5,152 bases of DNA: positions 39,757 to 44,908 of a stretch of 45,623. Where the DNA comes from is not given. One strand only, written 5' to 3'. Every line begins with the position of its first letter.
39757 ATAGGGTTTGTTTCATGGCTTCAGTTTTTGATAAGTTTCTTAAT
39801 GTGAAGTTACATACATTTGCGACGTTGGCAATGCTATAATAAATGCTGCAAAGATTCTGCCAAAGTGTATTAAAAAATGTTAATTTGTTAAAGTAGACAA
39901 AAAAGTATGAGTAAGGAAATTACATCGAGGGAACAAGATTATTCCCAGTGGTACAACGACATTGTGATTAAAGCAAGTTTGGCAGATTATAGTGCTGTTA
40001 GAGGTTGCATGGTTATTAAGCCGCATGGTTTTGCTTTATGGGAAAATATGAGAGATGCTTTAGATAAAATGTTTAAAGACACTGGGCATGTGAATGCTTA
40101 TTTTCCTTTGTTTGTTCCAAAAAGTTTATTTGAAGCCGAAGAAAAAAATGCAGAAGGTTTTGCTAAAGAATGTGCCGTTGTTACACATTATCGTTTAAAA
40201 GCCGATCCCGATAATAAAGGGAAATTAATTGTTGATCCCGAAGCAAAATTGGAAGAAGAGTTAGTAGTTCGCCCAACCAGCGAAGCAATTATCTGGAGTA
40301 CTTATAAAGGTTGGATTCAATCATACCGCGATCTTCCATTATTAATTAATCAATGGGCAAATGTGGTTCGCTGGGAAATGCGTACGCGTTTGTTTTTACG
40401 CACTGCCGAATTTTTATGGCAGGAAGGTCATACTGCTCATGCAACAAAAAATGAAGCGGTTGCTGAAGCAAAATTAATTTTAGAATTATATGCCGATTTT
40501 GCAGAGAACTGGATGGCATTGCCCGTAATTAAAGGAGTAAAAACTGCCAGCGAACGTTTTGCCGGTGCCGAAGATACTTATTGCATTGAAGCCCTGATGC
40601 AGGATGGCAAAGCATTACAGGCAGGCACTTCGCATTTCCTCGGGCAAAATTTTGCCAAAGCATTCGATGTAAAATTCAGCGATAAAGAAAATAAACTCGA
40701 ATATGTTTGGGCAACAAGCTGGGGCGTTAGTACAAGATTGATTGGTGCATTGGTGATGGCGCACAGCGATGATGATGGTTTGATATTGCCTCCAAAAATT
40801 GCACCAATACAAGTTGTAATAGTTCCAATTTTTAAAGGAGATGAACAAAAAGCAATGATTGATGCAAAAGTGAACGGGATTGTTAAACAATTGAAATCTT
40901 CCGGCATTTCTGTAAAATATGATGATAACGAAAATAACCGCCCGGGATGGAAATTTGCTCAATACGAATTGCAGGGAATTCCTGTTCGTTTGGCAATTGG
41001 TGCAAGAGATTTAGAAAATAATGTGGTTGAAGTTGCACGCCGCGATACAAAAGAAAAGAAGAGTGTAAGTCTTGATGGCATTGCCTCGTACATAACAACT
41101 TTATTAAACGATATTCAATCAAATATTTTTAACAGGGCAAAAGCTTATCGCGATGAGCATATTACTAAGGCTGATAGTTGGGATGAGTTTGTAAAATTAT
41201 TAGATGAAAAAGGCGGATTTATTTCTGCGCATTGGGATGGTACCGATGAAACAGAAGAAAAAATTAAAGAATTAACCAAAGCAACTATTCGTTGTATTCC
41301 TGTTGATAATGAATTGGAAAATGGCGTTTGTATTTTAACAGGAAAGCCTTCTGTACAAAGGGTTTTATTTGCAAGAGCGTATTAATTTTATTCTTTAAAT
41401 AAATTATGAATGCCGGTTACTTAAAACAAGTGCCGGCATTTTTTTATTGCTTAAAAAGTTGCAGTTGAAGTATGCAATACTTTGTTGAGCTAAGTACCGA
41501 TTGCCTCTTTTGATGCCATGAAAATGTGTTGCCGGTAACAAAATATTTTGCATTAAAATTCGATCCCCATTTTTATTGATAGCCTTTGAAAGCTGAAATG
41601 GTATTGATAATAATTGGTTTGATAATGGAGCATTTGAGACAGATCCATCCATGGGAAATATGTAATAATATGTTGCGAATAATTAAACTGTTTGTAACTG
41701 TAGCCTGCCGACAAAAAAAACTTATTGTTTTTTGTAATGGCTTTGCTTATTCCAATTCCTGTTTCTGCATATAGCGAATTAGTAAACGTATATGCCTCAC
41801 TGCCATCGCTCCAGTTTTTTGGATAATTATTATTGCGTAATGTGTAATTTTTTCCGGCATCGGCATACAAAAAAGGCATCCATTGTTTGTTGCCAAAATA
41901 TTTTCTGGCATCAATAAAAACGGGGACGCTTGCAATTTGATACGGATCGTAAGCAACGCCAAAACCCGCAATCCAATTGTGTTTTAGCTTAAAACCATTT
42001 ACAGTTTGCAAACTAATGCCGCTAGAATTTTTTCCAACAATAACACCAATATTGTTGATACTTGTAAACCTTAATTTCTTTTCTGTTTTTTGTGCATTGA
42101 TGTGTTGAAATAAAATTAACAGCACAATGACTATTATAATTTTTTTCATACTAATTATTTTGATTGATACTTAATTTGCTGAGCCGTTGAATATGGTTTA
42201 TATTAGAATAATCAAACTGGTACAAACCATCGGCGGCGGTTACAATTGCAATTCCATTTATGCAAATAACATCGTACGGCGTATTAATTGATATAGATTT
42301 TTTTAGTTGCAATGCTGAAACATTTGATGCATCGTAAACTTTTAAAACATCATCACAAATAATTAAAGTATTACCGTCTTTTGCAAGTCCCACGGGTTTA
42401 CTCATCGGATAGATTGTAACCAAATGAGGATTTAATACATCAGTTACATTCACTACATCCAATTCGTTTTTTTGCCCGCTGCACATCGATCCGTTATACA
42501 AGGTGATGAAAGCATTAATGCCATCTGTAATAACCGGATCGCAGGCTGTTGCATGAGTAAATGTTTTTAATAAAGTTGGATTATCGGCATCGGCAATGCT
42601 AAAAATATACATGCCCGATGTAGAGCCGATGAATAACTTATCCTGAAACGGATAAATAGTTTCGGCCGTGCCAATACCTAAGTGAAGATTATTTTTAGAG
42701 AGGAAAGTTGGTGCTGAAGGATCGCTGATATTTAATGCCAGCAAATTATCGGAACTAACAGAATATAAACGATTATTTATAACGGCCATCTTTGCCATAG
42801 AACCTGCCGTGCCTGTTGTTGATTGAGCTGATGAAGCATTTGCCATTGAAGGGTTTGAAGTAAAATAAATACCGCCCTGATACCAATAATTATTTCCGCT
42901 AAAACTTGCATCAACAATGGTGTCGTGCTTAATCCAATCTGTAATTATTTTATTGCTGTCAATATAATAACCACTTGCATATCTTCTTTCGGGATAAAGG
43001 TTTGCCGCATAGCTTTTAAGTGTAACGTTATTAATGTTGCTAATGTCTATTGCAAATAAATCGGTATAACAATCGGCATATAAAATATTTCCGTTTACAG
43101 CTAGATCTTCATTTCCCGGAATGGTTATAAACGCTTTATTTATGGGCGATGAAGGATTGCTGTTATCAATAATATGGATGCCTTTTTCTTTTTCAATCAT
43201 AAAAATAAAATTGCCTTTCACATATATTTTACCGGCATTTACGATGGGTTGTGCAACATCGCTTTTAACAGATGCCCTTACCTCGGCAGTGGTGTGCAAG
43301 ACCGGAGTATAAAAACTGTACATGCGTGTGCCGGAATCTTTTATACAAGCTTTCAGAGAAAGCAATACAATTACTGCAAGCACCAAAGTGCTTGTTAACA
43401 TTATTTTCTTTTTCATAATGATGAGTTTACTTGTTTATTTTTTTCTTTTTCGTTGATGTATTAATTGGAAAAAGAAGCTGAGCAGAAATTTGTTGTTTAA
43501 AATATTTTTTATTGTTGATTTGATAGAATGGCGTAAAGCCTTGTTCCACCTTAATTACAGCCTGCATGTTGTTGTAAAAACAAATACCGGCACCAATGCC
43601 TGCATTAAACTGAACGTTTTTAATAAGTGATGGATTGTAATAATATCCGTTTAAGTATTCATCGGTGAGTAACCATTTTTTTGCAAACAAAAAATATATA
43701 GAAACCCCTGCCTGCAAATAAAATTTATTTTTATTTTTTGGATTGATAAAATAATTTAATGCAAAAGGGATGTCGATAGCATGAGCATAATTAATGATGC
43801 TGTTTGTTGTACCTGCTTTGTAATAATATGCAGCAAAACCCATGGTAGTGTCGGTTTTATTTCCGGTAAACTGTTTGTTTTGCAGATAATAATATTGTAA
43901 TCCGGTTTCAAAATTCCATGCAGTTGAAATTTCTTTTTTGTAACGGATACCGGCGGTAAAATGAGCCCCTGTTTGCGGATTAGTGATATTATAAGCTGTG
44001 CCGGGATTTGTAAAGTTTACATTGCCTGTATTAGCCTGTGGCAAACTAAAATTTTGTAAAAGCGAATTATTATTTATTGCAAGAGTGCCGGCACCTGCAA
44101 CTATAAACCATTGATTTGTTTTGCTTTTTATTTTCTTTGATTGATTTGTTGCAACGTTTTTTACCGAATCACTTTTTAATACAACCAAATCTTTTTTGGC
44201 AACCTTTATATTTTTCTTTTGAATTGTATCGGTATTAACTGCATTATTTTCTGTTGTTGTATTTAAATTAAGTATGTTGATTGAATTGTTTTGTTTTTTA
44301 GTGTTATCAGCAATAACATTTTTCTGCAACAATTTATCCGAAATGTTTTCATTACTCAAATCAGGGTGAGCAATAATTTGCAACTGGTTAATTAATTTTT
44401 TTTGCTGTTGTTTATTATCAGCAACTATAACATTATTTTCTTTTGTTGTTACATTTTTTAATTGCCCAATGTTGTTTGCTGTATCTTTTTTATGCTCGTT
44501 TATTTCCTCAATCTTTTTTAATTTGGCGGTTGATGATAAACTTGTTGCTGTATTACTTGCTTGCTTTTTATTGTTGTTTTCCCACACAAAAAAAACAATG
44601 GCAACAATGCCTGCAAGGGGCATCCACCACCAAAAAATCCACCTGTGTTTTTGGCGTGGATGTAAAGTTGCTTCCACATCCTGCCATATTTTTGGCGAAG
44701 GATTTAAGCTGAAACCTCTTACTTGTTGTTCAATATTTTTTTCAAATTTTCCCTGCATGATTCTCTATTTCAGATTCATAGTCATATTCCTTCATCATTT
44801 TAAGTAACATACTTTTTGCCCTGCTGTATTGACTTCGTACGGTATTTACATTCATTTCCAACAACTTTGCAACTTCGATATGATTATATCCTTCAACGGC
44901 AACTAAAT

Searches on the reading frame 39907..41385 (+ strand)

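Call 73: search_protein_families(library=pfam, proteins=[window:39907-41385:+], max_evalue=0.00001)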
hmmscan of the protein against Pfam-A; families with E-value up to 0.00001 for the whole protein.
window:39907-41385:+ (492 aa): 3 families
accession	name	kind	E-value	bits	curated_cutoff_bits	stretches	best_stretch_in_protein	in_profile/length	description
PF09180.16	ProRS-C_1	-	5.9e-25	87.7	31.5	1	425-492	1-71/71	Prolyl-tRNA synthetase, C-terminal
PF03129.25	HGTP_anticodon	-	1.9e-22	79.6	21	1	302-397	1-92/94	Anticodon binding domain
PF00587.30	tRNA-synt_2b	-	3.6e-19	70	29.3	1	114-283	6-176/179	tRNA synthetase class II core domain (G, H, P, S and T)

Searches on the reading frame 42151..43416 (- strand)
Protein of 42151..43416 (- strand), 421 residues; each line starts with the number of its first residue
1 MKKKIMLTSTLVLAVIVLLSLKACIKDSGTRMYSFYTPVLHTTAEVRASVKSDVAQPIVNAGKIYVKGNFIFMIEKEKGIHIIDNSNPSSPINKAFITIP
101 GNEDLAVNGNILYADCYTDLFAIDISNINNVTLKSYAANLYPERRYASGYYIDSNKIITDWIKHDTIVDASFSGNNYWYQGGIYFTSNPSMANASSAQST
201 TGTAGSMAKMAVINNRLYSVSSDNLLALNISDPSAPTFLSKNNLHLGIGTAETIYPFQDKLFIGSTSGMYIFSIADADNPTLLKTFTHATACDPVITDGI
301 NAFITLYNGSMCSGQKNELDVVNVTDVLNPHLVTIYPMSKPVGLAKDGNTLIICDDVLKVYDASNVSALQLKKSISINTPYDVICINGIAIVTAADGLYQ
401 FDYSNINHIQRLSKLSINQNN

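Call 73: search_protein_families(library=pfam, proteins=[window:42151-43416:-], max_evalue=0.00001)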
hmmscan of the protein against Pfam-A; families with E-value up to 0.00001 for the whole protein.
window:42151-43416:- (421 aa): 1 family
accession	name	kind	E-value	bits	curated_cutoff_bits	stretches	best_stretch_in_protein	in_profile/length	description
PF08309.17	LVIVD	-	9e-10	38.2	20.2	0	61-93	4-36/42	LVIVD repeat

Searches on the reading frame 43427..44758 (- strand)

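Call 73: search_protein_families(library=pfam, proteins=[window:43427-44758:-], max_evalue=0.00001)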
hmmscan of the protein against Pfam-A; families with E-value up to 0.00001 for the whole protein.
window:43427-44758:- (443 aa): 1 family
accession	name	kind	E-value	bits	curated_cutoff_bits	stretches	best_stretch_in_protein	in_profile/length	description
PF13568.12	OMP_b-brl_2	-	1.2e-08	35.7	27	1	246-412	21-174/175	Outer membrane protein beta-barrel domain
